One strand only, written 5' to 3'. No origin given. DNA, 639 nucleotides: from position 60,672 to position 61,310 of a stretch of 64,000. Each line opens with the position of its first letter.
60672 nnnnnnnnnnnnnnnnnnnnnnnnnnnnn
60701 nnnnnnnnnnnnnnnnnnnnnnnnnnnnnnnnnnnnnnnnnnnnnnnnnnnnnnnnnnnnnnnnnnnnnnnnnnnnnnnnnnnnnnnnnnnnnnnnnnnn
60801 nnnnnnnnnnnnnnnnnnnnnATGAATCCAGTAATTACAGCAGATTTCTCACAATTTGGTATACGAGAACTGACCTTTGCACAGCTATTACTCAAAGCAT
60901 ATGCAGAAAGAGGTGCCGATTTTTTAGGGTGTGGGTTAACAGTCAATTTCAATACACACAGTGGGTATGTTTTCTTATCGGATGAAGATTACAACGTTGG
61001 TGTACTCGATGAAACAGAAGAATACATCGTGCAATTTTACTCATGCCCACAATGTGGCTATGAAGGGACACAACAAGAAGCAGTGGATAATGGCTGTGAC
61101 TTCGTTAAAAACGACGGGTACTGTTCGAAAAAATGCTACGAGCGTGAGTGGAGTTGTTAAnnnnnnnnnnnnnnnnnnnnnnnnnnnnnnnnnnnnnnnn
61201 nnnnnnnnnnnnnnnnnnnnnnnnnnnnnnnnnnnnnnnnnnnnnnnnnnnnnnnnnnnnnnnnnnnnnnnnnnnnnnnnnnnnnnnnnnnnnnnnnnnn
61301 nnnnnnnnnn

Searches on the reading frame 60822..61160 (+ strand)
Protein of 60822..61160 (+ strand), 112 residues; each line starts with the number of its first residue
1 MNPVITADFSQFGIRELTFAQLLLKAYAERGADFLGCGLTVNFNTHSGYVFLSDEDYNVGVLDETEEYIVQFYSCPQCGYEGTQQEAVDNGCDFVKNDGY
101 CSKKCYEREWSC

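Call 13: search_protein_families(library=pfam, proteins=[window:60822-61160:+], max_evalue=0.01)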
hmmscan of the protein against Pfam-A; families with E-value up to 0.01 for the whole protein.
window:60822-61160:+ (112 aa): 0 families

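Call 18: find_encoding_contigs(protein=window:60822-61160:+, flank=6000, max_places=10)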
Protein window:60822-61160:+ (112 aa): no gene with exactly this product is on record in the collection.

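Call 19: find_homologous_proteins(query=window:60822-61160:+)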
Query window:60822-61160:+ (112 aa): 42 proteins with E <= 0.001 among 43 candidates.
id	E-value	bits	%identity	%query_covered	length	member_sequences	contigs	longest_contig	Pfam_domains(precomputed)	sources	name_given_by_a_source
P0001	1.3e-72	259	100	100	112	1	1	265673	-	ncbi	-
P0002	6.7e-60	218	85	100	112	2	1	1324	-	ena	-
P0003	1.5e-51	191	76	98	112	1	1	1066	-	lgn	-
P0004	2.5e-50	187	77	96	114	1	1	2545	-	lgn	-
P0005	1.0e-48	182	72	96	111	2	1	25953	-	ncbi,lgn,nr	ncbi:MAG TPA: hypothetical protein VMR41_06490 [Patescibacteria group bacterium]|nr:hypothetical pro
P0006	2.0e-48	181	76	96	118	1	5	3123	-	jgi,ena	-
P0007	3.5e-48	181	75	96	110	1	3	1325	-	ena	-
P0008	1.1e-47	179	74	96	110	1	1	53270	-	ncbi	-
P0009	1.2e-47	179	74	96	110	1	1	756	-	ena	-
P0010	1.8e-47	178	74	96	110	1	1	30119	-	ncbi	-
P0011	3.9e-47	177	72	96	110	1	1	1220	-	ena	-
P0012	1.2e-46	176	72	96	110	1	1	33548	-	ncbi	-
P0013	2.0e-46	175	74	96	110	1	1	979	-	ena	-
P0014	1.1e-45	172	69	96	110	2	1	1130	-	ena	-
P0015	1.0e-39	153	62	94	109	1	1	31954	-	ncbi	-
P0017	9.6e-37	144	66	94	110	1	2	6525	-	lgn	-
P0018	1.7e-36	143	64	94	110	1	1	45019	-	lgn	-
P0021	2.1e-35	139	65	94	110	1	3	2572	-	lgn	-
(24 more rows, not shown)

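Call 21: find_related_loci(query=A1, collection=genome_contigs, flank=6000)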
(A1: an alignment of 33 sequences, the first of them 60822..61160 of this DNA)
Query A1 (112 aa) in genome_contigs; peptide patterns used: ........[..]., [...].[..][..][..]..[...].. (x = any residue, [..] = any of these).
56 stretches matched a pattern; 7 encode a relative of the query (tblastn E <= 1e-3); 7 distinct loci.
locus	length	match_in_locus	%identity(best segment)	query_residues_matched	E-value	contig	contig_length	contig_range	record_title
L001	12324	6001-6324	72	1-108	3e-53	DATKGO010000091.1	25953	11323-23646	MAG TPA_asm: Patescibacteria group bacterium isolate SMAG_U14553 k141_154261, whole genome shotgun sequence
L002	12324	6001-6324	74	1-108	4e-52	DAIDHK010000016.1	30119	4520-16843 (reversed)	MAG TPA_asm: Candidatus Levyibacteriota bacterium isolate clean343 NODE_16_length_30119_cov_11.949005, whole genome shot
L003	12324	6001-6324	72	1-108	1e-51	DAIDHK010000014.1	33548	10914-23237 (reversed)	MAG TPA_asm: Candidatus Levyibacteriota bacterium isolate clean343 NODE_14_length_33548_cov_12.117057, whole genome shot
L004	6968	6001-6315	62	4-108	1e-43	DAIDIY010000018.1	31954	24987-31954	MAG TPA_asm: Candidatus Daviesbacteria bacterium isolate clean373 k141_1020769, whole genome shotgun sequence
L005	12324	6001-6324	56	1-108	4e-37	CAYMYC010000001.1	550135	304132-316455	MAG TPA_asm: uncultured Gammaproteobacteria bacterium isolate binchicken_co128_232 genome assembly, contig: NODE_4_lengt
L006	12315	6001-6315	56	1-105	6e-37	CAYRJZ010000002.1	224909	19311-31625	MAG TPA_asm: uncultured Gammaproteobacteria bacterium isolate SRP170004_co1_576 genome assembly, contig: NODE_54_length_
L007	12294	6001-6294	47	4-97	2e-25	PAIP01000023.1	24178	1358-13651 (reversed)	MAG: Parvularcula sp. isolate NAT21 MHASMcontig_886645, whole genome shotgun sequence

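Call 22: find_related_loci(query=A1, collection=metagenome_contigs, flank=6000)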
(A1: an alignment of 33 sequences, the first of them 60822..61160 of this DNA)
Query A1 (112 aa) in metagenome_contigs; peptide patterns used: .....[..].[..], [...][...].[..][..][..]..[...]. (x = any residue, [..] = any of these).
451 stretches matched a pattern; 62 encode a relative of the query (tblastn E <= 1e-3); 62 distinct loci.
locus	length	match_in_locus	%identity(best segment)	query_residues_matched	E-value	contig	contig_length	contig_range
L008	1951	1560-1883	76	1-108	4e-53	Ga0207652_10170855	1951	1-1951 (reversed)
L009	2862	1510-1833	76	1-108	2e-52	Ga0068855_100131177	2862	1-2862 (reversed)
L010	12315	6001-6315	65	1-105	5e-43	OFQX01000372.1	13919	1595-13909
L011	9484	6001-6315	60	1-105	8e-39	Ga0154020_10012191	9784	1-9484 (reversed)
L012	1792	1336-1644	63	4-108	2e-38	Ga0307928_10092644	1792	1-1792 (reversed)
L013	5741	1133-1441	63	4-108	3e-38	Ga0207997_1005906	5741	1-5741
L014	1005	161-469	63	4-108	8e-40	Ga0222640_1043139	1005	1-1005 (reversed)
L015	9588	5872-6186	56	1-105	2e-37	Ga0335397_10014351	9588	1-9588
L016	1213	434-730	61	1-105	7e-37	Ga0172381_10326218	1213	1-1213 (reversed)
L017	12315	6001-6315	59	4-108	2e-34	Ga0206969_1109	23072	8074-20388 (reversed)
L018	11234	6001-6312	54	2-107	5e-33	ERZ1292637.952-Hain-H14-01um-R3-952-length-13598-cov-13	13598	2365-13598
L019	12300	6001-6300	60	4-105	2e-32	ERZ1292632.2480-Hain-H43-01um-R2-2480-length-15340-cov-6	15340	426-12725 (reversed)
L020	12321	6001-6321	54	5-105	2e-30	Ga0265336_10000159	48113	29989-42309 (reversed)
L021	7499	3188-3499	53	1-105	4e-29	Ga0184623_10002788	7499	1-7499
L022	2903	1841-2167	47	1-108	1e-28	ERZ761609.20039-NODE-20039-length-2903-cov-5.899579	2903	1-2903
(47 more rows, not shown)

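Call 29: search_protein_families(library=pfam, proteins=[L003:7253-10300:-, L003:6356-7150:-, L006:10336-11982:+, L006:7265-9937:-, L017:8347-11055:-, L017:6581-7387:-, L017:7413-8171:-, L003:10549-10857:+, L006:10031-10333:+], max_evalue=0.01)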
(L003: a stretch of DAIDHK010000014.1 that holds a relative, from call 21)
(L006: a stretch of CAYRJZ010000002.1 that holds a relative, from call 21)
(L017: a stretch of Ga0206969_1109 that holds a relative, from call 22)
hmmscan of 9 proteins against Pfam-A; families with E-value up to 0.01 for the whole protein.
L003:7253-10300:- (1015 aa): 5 families
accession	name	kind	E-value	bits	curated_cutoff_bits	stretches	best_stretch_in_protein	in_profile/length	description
PF01935.23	DUF87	-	3.8e-10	40.7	23.2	1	573-827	8-218/220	Helicase HerA, central domain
PF10412.15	TrwB_AAD_bind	-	6.2e-09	35.7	20.5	1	581-651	9-73/387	Type IV secretion-system coupling protein DNA-binding domain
PF12696.13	TraG-D_C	-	0.00078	19.8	22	1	848-908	3-67/126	TraM recognition site of TraD and TraG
PF25199.1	nSTAND_NTPase5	-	0.0024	18.2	34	1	583-632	37-87/145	Novel STAND NTPase 5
PF19044.6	P-loop_TraG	-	0.0024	17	25.8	1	587-727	29-157/413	TraG P-loop domain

L003:6356-7150:- (264 aa): 1 family
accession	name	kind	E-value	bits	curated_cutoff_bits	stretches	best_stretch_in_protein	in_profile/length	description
PF13814.12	Replic_Relax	-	1.9e-07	31.8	25.3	1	31-208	6-186/191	Replication-relaxation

L006:10336-11982:+ (548 aa): 3 families
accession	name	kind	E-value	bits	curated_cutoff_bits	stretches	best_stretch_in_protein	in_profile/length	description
PF00239.26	Resolvase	-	2.1e-32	112.7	23.3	1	12-156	1-140/145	Resolvase, N terminal domain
PF13408.12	Zn_ribbon_recom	-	3.5e-11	43.8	25.3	1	291-344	1-57/58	Recombinase zinc beta ribbon domain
PF07508.19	Recombinase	-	1.1e-07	32.5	21.1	1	186-273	7-102/102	Recombinase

L006:7265-9937:- (890 aa): 11 families
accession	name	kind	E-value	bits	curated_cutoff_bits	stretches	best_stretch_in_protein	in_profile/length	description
PF10412.15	TrwB_AAD_bind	-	1.3e-10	41.2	20.5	1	459-787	9-312/387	Type IV secretion-system coupling protein DNA-binding domain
PF01935.23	DUF87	-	1.8e-08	35.2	23.2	1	466-688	24-203/220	Helicase HerA, central domain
PF02534.20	T4SS-DNA_transf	-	2.1e-06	27.3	20.1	0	460-531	38-107/468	Type IV secretory system Conjugative DNA transfer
PF12696.13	TraG-D_C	-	4e-06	27.2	22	1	726-788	3-69/126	TraM recognition site of TraD and TraG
PF04851.21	ResIII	-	2.2e-05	24.9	22.5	1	463-510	21-70/164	Type III restriction enzyme, res subunit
PF25199.1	nSTAND_NTPase5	-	5.3e-05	23.5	34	1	461-511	37-88/145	Novel STAND NTPase 5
PF05872.18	HerA_C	-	7.4e-05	22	22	1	455-512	11-68/502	Helicase HerA-like C-terminal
PF13245.12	AAA_19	-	0.00015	22.4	25.1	0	466-493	12-39/134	AAA domain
PF01580.24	FtsK_SpoIIIE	-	0.00039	20.4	24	1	448-487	25-61/221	FtsK/SpoIIIE family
PF00270.35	DEAD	-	0.0012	19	26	1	458-508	9-60/167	DEAD/DEAH box helicase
PF13401.12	AAA_22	-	0.0037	18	27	0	466-499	6-39/130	AAA domain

L017:8347-11055:- (902 aa): 2 families
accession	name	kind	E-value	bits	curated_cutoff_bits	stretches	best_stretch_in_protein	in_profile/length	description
PF10412.15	TrwB_AAD_bind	-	3e-06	26.8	20.5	0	465-535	8-72/387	Type IV secretion-system coupling protein DNA-binding domain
PF12696.13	TraG-D_C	-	1.3e-05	25.5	22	1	732-792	3-67/126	TraM recognition site of TraD and TraG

L017:6581-7387:- (268 aa): 0 families

L017:7413-8171:- (252 aa): 1 family
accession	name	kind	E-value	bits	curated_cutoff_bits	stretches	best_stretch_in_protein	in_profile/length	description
PF13814.12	Replic_Relax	-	1.1e-05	26.1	25.3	1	17-191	4-184/191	Replication-relaxation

L003:10549-10857:+ (102 aa): 0 families

L006:10031-10333:+ (100 aa): 0 families

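Call 41: find_encoding_contigs(protein=P0018, flank=6000, max_places=10)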
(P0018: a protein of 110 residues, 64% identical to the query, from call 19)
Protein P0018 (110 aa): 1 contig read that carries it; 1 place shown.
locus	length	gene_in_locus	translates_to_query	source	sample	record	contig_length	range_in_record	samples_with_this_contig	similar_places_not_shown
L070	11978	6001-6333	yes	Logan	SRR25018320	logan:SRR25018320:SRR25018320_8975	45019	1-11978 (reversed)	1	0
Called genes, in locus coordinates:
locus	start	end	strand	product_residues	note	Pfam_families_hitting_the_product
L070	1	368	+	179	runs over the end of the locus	PF03703:bPH_2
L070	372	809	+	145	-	-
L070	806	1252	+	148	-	-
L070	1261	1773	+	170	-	PF10604:Polyketide_cyc2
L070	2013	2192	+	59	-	-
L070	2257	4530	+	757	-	PF19335:HMBD, PF00122:E1-E2_ATPase, PF00702:Hydrolase, PF08282:Hydrolase_3 (faint)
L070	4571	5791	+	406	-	PF08614:ATG16 (weak), PF24568:CC_PcsB (weak), PF01551:Peptidase_M23 (weak)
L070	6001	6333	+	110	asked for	-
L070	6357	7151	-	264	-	PF13814:Replic_Relax (weak)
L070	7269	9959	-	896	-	PF26449:DUF8128, PF02534:T4SS-DNA_transf, PF01935:DUF87, PF10412:TrwB_AAD_bind (faint), PF12696:TraG-D_C (weak)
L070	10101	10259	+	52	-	-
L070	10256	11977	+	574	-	?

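Call 42: find_encoding_contigs(protein=P0008, flank=6000, max_places=10)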
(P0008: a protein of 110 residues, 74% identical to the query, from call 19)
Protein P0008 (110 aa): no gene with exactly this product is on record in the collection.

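Call 43: find_encoding_contigs(protein=P0001, flank=10000, max_places=4)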
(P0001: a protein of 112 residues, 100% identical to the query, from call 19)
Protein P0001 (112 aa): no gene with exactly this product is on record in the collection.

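Call 44: find_encoding_contigs(protein=P0017, flank=3000, max_places=10)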
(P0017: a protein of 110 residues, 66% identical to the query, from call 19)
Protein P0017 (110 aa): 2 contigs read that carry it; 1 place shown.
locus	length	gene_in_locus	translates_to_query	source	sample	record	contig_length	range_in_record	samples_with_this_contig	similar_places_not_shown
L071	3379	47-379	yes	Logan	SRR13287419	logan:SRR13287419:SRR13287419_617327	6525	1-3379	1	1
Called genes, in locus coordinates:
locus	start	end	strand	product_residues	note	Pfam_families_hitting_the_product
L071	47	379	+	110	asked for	-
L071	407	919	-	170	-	PF23951:DUF7282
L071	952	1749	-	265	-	PF13814:Replic_Relax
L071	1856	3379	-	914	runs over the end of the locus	PF26449:DUF8128, PF02534:T4SS-DNA_transf (faint), PF01935:DUF87, PF10412:TrwB_AAD_bind (weak), PF12696:TraG-D_C (weak)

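Call 45: find_encoding_contigs(protein=P0021, flank=3000, max_places=10)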
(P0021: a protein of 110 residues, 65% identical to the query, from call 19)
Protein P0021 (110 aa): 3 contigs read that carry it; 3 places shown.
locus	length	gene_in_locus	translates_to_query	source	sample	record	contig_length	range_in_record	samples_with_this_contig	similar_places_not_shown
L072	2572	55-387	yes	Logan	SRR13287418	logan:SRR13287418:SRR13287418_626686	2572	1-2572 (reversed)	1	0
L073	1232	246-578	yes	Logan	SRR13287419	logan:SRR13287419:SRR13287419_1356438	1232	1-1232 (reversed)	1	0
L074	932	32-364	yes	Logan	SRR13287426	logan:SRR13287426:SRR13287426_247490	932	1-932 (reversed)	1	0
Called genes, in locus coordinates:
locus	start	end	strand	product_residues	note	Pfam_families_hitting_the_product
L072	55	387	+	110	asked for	-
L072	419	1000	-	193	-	PF17013:Acetyltransf_15 (weak), PF00583:Acetyltransf_1, PF13673:Acetyltransf_10 (faint), PF13508:Acetyltransf_7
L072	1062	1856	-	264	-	PF13814:Replic_Relax (faint)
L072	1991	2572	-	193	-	?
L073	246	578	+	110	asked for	-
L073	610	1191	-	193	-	PF17013:Acetyltransf_15 (weak), PF00583:Acetyltransf_1, PF13673:Acetyltransf_10 (faint), PF13508:Acetyltransf_7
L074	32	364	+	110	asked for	-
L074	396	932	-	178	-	?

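Call 46: find_encoding_contigs(protein=P0006, flank=3000, max_places=10)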
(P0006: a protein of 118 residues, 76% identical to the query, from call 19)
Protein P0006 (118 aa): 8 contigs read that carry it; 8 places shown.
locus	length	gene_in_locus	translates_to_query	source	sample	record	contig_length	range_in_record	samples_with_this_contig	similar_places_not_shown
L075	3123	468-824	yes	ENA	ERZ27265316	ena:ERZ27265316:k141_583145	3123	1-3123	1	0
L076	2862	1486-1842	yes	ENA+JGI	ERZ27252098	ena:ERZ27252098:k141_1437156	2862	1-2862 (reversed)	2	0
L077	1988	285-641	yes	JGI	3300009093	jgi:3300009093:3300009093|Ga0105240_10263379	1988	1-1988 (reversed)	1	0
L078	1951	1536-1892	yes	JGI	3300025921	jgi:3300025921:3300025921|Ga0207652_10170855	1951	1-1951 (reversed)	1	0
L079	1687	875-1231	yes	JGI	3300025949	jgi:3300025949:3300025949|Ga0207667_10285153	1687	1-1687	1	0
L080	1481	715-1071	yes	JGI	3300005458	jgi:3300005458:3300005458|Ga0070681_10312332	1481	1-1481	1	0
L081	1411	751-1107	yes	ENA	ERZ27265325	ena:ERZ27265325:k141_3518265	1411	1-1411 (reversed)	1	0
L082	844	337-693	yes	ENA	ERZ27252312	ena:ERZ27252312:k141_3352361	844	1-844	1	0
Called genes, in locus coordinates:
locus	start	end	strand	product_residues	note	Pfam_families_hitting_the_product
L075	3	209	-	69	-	?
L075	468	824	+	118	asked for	-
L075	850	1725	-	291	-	PF13814:Replic_Relax (weak)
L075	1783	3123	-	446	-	?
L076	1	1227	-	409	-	?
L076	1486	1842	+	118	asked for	-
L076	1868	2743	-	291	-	PF13814:Replic_Relax (weak)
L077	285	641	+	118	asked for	-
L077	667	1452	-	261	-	PF13814:Replic_Relax (weak)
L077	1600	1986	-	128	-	?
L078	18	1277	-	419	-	PF09903:DUF2130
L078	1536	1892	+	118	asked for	-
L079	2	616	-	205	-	?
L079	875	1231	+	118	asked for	-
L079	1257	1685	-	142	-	?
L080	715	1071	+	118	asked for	-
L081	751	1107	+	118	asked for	-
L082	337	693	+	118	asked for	-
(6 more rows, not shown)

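Call 47: find_encoding_contigs(protein=P0004, flank=3000, max_places=10)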
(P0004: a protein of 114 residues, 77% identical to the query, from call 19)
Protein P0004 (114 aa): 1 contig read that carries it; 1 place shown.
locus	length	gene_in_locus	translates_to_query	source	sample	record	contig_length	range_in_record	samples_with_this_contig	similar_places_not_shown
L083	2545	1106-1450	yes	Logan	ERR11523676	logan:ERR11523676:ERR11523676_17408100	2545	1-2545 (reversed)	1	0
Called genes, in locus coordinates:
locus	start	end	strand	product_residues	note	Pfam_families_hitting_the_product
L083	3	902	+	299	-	?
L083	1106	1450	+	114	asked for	-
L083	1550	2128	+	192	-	-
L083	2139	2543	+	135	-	?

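Call 48: find_encoding_contigs(protein=P0002, flank=3000, max_places=10)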
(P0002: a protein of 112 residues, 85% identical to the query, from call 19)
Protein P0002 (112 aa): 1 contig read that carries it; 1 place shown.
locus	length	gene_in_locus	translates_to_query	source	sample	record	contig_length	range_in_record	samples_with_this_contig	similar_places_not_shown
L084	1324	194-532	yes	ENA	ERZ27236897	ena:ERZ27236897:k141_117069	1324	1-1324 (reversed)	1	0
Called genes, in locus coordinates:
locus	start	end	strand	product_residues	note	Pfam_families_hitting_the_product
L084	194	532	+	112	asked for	-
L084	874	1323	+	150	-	?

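Call 58: search_protein_families(library=phrogs, proteins=[window:60822-61160:+], max_evalue=0.01)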
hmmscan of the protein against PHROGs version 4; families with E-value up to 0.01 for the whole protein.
window:60822-61160:+ (112 aa): 1 family
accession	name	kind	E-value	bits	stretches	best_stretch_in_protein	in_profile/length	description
phrog_28671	-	unknown function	0.0049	18.2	0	66-89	15-38/58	-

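Call 62: predict_structure(alignment_id=A1)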
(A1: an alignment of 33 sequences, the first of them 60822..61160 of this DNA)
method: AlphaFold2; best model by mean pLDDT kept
length: 112 residues; sequences in the alignment: 33
mean_pLDDT: 90.8   pTM: 0.78
mean pLDDT of the five models: 90.8, 90.2, 89.9, 88.3, 85.6
residues with pLDDT >= 90: 82; 70-90: 25; 50-70: 3; < 50: 2
segments of 3 or more residues with pLDDT < 50: none
pLDDT, mean of each block of 10 residues (from residue 1): 85 92 96 94 90 96 94 93 94 93 82 47
secondary structure, 60 per line:
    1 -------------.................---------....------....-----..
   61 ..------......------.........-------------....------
elements in order: H14-30 E40-43 E50-53 E59-62 E69-74 E81-83 H84-89 H103-106

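Call 68: fold_search(model_id=the predicted structure, library=pdb)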
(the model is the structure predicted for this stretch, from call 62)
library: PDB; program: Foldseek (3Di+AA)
matches with E <= 10: 142; with E <= 0.001: 0
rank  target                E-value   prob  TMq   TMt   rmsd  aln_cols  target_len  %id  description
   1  1ew4                  7.0e-01  0.08  0.20  0.21  11.3       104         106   12  CRYSTAL STRUCTURE OF ESCHERICHIA COLI CYAY PROTEIN REVEALS A NOVEL FOLD FOR THE FRATAXIN FAMILY (released 2000-08-09)
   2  9mqx_A                1.9e+00  0.05  0.22  0.12  13.4       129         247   14  Electron-bifurcating Tungstopyranopterin-containing aldehyde oxidoreductase with NADH (released 2025-07-16)
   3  3tah_A                1.9e+00  0.03  0.13  0.07  10.7        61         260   15  Crystal structure of an S. thermophilus NFeoB N11A mutant bound to mGDP (released 2011-12-14)
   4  7tol                  2.0e+00  0.04  0.17  0.05  11.1        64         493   12  X-ray crystal structure of glycerol dibiphytanyl glycerol tetraether - macrocyclic archaeol synthase (GDGT-MAS) from Met (released 2022-08-31)
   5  2l66_MODEL_1_A        2.1e+00  0.08  0.16  0.30   9.9        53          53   17  The DNA-recognition fold of Sso7c4 suggests a new member of SpoVT-AbrB superfamily from archaea. (released 2011-09-07)
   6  6j1x                  2.1e+00  0.02  0.12  0.04  17.8        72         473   15  WWP1 close conformation (released 2019-07-24)
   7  4fxe_F                2.4e+00  0.06  0.19  0.24   8.9        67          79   13  Crystal structure of the intact E. coli RelBE toxin-antitoxin complex (released 2012-08-29)
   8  2x5c_B                2.4e+00  0.06  0.17  0.19  11.3        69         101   13  Crystal structure of hypothetical protein ORF131 from Pyrobaculum Spherical Virus (released 2010-07-21)
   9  9o17_AZ               2.6e+00  0.06  0.19  0.35  10.2        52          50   15  Cryo-EM structure of Methanosarcina acetivorans 70S ribosome (released 2025-09-24)
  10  5oik_I                2.6e+00  0.03  0.13  0.13  11.0        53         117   19  Structure of an RNA polymerase II-DSIF transcription elongation complex (released 2017-09-13)
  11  6mf6_A                2.6e+00  0.02  0.17  0.10  16.0       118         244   12  Crystal structure of budding yeast Cdc5 polo-box domain in complex with the Dbf4 polo-interacting region. (released 2020-02-19)
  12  3kce                  2.7e+00  0.06  0.26  0.21  11.3       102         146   13  Structure-guided design of alpha-amino acid-derived Pin1 inhibitors (released 2009-12-22)
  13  6h17                  2.7e+00  0.04  0.18  0.13   8.5        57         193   12  Myxococcus xanthus MglA bound to GTPgammaS (released 2019-11-27)
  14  4hs5_A                2.9e+00  0.04  0.21  0.22   7.9        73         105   14  Frataxin from Psychromonas ingrahamii as a model to study stability modulation within CyaY protein family (released 2013-03-13)
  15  9znf_BV               3.1e+00  0.06  0.18  0.33  10.1        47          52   15  Cryo-EM structure of the Methanosarcina acetivorans 70S ribosome in complex with SriA and SriB (released 2026-01-28)
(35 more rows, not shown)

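Call 71: search_dna_similar(query=window:60822-61160:+, collection=plasmids, mode=protein, max_evalue=0.001)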
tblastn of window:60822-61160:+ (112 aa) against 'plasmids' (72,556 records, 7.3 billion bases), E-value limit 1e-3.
No match.

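Call 78: search_protein_families(library=pfam, proteins=[L002:5631-5930:+, L002:6611-7369:-, L002:8318-9073:-, L002:9140-9472:+, L002:4197-5372:+], max_evalue=0.01)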
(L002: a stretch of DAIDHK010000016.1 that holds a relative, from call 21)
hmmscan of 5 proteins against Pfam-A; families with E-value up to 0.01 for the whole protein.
L002:5631-5930:+ (99 aa): 1 family
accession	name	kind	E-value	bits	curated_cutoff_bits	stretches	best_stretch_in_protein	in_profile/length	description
PF11171.13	DUF2958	-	3.5e-17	63.2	21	1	3-92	1-98/111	Protein of unknown function (DUF2958)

L002:6611-7369:- (252 aa): 0 families

L002:8318-9073:- (251 aa): 5 families
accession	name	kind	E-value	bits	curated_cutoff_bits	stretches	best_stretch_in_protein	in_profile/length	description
PF08241.18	Methyltransf_11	-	2.8e-10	41.1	21.2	1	55-141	1-94/95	Methyltransferase domain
PF13649.12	Methyltransf_25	-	3.6e-07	31.2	27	1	55-138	2-97/97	Methyltransferase domain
PF13489.12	Methyltransf_23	-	8.1e-05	22.9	27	1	49-147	21-121/164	Methyltransferase domain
PF01209.24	Ubie_methyltran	-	0.0004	20.3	20.1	1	48-158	45-167/233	ubiE/COQ5 methyltransferase family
PF13847.12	Methyltransf_31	-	0.0026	17.9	27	1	51-156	4-125/145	Methyltransferase domain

L002:9140-9472:+ (110 aa): 2 families
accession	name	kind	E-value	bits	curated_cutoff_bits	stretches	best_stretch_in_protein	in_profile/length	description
PF12970.12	DUF3858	-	0.0012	19.4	27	1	4-66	30-91/116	Domain of Unknown Function with PDB structure (DUF3858)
PF01636.29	APH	-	0.0034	17.6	23.2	1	28-103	10-83/239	Phosphotransferase enzyme family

L002:4197-5372:+ (391 aa): 11 families
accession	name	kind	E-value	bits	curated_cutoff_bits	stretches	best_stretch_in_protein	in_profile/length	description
PF09848.15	SLFN-g3_helicase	-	6.9e-106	354.9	24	1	33-378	1-354/354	Schlafen group 3, DNA/RNA helicase domain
PF13401.12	AAA_22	-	2.7e-07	31.4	27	1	32-141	4-114/130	AAA domain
PF07088.17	GvpD_P-loop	-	2e-05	25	24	1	32-112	9-90/189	GvpD gas vesicle protein, P-loop domain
PF13086.12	AAA_11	-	7.9e-05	23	27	0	27-59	11-43/257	AAA domain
PF00158.32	Sigma54_activat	-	9.4e-05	22.6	20.2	1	18-137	8-125/168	Sigma-54 interaction domain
PF13245.12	AAA_19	-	0.00013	22.6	25.1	1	30-125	8-110/134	AAA domain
PF04851.21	ResIII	-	0.00073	19.9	22.5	0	12-151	6-134/164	Type III restriction enzyme, res subunit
PF20720.3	nSTAND3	-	0.00089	19.4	27.2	1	30-62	14-46/155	Novel STAND NTPase 3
PF24883.2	NPHP3_N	-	0.0019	18.8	24.8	1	28-67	17-56/164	Nephrocystin 3, N-terminal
PF06745.19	ATPase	-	0.0045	16.8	26.6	1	33-84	19-71/231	KaiC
PF13604.12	AAA_30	-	0.0054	16.9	27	1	25-119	10-100/191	AAA domain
